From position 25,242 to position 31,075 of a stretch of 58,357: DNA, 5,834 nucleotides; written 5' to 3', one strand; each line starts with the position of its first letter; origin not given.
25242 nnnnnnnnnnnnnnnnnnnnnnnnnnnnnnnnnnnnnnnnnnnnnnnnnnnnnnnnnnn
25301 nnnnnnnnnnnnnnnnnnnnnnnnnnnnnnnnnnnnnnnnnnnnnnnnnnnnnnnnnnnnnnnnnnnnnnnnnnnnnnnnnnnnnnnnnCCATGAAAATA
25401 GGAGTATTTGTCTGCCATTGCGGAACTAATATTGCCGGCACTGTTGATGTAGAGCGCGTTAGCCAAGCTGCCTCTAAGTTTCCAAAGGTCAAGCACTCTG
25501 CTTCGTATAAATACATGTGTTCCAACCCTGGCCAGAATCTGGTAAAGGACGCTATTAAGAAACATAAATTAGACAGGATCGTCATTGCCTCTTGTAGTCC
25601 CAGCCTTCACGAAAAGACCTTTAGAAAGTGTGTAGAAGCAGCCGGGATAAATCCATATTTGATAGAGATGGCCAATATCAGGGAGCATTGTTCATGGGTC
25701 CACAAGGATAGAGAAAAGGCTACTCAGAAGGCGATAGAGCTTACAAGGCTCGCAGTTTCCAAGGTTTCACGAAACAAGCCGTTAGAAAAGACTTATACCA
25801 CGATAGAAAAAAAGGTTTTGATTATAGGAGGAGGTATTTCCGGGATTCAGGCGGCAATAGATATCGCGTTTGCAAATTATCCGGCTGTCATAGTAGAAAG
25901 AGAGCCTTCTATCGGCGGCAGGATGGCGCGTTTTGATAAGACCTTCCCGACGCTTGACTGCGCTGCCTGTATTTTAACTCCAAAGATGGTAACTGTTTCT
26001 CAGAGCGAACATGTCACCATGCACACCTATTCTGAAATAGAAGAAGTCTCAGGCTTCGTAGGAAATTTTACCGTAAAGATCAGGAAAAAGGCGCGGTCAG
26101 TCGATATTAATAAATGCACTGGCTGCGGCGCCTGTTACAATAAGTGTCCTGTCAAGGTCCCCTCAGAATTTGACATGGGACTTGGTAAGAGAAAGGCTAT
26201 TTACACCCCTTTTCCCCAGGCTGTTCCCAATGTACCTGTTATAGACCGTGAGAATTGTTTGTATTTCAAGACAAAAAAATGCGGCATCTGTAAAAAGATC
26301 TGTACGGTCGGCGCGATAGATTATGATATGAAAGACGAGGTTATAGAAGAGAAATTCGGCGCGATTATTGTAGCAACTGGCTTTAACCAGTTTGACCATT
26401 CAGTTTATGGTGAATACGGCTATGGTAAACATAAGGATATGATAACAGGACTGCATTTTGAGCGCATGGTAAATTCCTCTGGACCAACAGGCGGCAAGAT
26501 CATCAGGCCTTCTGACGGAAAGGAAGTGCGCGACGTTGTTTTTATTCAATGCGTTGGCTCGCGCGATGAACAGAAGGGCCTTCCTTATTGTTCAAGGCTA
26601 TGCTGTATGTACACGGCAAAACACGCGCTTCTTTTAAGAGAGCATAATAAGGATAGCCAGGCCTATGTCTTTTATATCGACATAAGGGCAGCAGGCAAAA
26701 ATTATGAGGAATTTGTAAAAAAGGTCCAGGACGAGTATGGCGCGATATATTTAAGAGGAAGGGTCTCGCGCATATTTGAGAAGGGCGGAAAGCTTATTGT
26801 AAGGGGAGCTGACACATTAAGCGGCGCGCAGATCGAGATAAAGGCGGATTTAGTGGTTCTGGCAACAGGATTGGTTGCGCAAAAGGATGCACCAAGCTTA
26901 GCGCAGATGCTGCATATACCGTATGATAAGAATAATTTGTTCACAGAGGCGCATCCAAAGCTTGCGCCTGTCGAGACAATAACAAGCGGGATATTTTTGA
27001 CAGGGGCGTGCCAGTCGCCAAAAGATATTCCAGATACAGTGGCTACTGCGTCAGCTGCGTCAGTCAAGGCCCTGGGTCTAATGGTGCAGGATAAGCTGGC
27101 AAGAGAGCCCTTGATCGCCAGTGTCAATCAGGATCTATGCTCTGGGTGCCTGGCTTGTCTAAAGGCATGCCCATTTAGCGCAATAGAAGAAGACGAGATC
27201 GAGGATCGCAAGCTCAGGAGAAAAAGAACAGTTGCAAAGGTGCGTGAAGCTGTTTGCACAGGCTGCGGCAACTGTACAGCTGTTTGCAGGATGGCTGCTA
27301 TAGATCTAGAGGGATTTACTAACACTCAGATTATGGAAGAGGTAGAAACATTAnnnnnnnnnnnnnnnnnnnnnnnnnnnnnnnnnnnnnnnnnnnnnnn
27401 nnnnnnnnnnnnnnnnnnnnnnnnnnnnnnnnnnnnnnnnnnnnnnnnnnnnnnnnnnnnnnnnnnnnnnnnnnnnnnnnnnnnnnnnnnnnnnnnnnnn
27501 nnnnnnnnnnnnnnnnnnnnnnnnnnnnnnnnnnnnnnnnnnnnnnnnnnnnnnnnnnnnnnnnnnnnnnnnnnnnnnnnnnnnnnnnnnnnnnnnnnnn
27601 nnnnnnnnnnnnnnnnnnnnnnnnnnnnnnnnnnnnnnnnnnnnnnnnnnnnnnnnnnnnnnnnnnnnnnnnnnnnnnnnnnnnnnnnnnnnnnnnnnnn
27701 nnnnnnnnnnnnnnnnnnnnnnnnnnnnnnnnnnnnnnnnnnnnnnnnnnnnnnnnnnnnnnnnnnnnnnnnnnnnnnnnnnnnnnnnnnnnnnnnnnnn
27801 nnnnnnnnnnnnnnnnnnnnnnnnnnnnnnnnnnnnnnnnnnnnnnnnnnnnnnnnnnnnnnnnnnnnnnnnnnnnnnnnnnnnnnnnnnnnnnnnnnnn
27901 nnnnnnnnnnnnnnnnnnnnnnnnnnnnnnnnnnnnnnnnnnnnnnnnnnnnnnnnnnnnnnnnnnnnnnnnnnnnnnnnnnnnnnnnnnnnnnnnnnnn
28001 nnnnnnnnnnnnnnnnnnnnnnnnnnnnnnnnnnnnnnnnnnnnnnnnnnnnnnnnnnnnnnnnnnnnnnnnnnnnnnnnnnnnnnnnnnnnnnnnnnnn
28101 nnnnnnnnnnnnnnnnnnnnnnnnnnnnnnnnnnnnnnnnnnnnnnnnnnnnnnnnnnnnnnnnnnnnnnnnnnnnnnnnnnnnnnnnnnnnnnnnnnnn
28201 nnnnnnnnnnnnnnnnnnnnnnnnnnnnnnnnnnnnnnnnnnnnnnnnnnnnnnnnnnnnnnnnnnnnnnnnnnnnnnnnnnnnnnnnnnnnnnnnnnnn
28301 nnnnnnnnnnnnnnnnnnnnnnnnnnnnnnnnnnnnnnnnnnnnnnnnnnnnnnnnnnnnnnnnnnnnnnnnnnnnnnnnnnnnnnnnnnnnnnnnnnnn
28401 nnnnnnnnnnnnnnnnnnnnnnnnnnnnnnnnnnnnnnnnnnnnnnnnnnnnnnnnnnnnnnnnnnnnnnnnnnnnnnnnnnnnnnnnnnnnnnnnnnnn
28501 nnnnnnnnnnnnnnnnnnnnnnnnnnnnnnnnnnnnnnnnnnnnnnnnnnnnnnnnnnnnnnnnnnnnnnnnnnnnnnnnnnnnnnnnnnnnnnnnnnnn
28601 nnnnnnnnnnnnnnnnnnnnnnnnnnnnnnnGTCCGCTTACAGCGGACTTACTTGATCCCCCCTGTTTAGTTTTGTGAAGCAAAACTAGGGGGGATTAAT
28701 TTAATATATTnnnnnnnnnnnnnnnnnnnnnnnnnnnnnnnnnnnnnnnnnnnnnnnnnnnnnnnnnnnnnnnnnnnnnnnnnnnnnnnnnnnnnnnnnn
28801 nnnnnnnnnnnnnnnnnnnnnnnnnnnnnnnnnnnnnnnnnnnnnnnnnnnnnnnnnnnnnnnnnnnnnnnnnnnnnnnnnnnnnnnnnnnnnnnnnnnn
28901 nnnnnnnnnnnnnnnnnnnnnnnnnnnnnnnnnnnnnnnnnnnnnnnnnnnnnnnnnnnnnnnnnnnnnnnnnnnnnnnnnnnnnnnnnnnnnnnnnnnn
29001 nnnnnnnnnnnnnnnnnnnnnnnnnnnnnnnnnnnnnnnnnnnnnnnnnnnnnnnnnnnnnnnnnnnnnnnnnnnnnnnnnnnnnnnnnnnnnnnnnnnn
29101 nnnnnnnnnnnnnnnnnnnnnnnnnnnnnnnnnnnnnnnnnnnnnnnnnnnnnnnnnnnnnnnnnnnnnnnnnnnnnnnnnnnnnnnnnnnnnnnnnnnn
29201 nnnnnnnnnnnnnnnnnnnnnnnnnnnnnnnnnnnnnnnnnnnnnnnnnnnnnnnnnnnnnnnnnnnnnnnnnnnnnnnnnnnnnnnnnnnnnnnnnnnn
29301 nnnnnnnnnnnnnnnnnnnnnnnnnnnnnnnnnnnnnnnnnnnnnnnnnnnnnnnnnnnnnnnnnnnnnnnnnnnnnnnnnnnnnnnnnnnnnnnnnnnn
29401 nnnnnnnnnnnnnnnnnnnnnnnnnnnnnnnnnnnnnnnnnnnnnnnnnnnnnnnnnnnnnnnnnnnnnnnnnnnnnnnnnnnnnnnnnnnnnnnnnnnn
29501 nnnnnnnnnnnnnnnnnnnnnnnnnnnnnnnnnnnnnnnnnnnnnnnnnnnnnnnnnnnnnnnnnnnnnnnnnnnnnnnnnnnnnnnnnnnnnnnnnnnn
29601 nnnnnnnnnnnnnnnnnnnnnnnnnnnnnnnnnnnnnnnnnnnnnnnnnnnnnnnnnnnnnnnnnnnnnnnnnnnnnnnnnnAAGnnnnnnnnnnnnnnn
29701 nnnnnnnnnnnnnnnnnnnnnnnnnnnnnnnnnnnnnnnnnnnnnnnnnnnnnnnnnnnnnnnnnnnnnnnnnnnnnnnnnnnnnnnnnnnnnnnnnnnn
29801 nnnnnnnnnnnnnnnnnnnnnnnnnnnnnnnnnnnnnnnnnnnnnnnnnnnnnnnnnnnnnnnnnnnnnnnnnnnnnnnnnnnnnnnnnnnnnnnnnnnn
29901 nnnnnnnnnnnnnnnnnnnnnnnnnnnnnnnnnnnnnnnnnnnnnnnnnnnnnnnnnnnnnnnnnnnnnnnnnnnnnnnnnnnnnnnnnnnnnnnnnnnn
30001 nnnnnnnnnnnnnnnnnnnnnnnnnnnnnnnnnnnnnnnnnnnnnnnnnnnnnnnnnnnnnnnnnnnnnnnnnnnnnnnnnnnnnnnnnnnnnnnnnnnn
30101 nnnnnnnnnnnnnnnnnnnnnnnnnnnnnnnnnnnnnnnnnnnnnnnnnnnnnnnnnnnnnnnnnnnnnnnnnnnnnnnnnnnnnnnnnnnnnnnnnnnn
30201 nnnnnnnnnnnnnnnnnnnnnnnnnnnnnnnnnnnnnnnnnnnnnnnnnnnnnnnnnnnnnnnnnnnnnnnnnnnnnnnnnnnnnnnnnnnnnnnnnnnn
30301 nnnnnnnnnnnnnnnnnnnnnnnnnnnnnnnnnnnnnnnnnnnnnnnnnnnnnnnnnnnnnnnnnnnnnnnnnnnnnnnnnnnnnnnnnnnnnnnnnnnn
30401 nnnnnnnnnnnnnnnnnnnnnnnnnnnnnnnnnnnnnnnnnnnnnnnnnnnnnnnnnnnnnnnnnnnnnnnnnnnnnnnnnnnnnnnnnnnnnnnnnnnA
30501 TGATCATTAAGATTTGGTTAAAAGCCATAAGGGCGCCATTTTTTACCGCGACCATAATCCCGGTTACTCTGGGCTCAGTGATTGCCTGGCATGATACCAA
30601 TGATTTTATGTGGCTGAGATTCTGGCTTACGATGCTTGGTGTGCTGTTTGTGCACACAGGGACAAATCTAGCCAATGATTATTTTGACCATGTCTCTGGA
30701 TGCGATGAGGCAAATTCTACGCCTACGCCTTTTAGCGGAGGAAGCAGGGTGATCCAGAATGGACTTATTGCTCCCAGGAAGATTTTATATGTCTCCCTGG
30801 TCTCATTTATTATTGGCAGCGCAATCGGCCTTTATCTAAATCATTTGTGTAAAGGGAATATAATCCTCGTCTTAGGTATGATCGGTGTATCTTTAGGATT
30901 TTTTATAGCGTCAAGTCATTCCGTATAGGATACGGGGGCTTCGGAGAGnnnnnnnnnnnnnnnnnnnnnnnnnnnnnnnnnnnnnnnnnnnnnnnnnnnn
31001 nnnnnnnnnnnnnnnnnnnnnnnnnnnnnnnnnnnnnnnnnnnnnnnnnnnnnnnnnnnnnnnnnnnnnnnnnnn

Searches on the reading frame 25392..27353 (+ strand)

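Call 45: search_protein_families(library=ncbifam, proteins=[window:25392-27353:+], max_evalue=0.00001)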
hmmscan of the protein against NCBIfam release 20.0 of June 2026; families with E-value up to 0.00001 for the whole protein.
window:25392-27353:+ (654 aa): 29 families (the best 25 are shown)
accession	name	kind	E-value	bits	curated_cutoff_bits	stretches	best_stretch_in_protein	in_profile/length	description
NF040770.1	hetero_SS_HdrA2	exception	3.2e-245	815.9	1100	1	2-653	1-639/777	CoB-CoM heterodisulfide reductase HdrA2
NF041778.1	hetero_SS_HdrA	equivalog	1.1e-188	628.7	1400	1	2-653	7-649/771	ferredoxin:CoB-CoM heterodisulfide reductase subunit HdrA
NF041891.1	hdrA_Methbact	equivalog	1.4e-175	585.6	1300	1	2-652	2-633/762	ferredoxin:CoB-CoM heterodisulfide reductase subunit HdrA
TIGR01971.1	NuoI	subfamily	2.1e-12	46.7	113.05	1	579-639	40-100/121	NADH-quinone oxidoreductase, chain I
NF042909.1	FMH_DH_FwdF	exception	2.6e-12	46.5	375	1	578-640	12-75/336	tungsten-dependent formylmethanofuran dehydrogenase subunit FwdF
NF009410.0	PRK12771.1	subfamily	8.7e-11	41.1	516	0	124-178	122-177/566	NAD(P)-binding protein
NF010590.0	PRK13984.1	equivalog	2.1e-09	36.1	946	0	237-320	47-119/611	putative oxidoreductase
NF038196.1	ferrodoxin_EFR1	subfamily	2.6e-09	37.5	75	0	222-255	165-199/242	EFR1 family ferrodoxin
NF007204.0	PRK09625.1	equivalog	3.7e-09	36.7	125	0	578-645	56-114/133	pyruvate flavodoxin oxidoreductase subunit delta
NF004914.0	PRK06273.1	equivalog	4.1e-09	36.4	163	0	233-309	44-110/167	ferredoxin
NF005504.0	PRK07118.1-3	equivalog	1.9e-08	34.1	437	1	570-640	160-239/293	Fe-S cluster domain-containing protein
NF058577.1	FdxA_fam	equivalog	2.1e-08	34.2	65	0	233-255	29-51/52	4Fe-4S ferredoxin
TIGR02179.1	PorD_KorD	subfamily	3.4e-08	33.5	60.05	0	578-639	22-74/78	2-oxoacid:acceptor oxidoreductase, delta subunit, pyruvate/2-ketoisovalerate family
TIGR02512.1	FeFe_hydrog_A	subfamily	3.6e-08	32.7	405.95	0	578-639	4-69/375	[FeFe] hydrogenase, group A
TIGR02700.1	flavo_MJ0208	hypoth_equivalog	4.4e-08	32.7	251.35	1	573-638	140-195/234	dihydromethanopterin reductase (acceptor)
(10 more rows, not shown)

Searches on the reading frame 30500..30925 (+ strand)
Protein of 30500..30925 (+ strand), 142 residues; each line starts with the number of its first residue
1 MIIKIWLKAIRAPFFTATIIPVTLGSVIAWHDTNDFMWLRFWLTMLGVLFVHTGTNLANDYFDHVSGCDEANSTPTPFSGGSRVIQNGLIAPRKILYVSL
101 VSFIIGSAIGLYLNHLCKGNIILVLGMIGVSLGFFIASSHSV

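Call 45: search_protein_families(library=ncbifam, proteins=[window:30500-30925:+], max_evalue=0.00001)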
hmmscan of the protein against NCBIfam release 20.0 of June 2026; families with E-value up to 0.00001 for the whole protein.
window:30500-30925:+ (142 aa): 11 families
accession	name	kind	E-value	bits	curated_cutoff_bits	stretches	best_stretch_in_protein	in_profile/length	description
NF004751.0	PRK06080.1-3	equivalog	8.2e-21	74.8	264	1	4-135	11-134/296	1,4-dihydroxy-2-naphthoate polyprenyltransferase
NF004749.0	PRK06080.1-1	equivalog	1.2e-18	67.4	277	1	3-136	19-145/311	1,4-dihydroxy-2-naphthoate polyprenyltransferase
NF009926.0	PRK13387.1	equivalog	5.7e-15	55.2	316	1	2-135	2-129/317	1,4-dihydroxy-2-naphthoate polyprenyltransferase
TIGR02235.1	menA_cyano-plnt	equivalog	1.9e-14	53.6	225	1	5-134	1-120/285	2-carboxy-1,4-naphthoquinone phytyltransferase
NF004750.0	PRK06080.1-2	equivalog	3.8e-11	42.9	346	1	3-128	6-125/301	1,4-dihydroxy-2-naphthoate polyprenyltransferase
TIGR00751.1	menA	equivalog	4.4e-11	42.7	102.15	1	18-131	8-115/284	1,4-dihydroxy-2-naphthoate octaprenyltransferase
NF004753.0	PRK06080.1-5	equivalog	8.5e-11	41.6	555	1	4-136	12-142/312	1,4-dihydroxy-2-naphthoate polyprenyltransferase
NF004752.0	PRK06080.1-4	subfamily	3.5e-09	36.7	289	1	1-137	1-131/300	1,4-dihydroxy-2-naphthoate polyprenyltransferase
NF004617.0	PRK05951.1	equivalog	4.7e-09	35.8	239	1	33-133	44-139/306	prenyltransferase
NF009523.0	PRK12884.1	equivalog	6.5e-07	28.8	269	1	18-128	19-116/279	prenyltransferase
NF009521.0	PRK12882.1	equivalog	1.3e-06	27.8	296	1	22-118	24-109/280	geranylgeranylglycerol-phosphate geranylgeranyltransferase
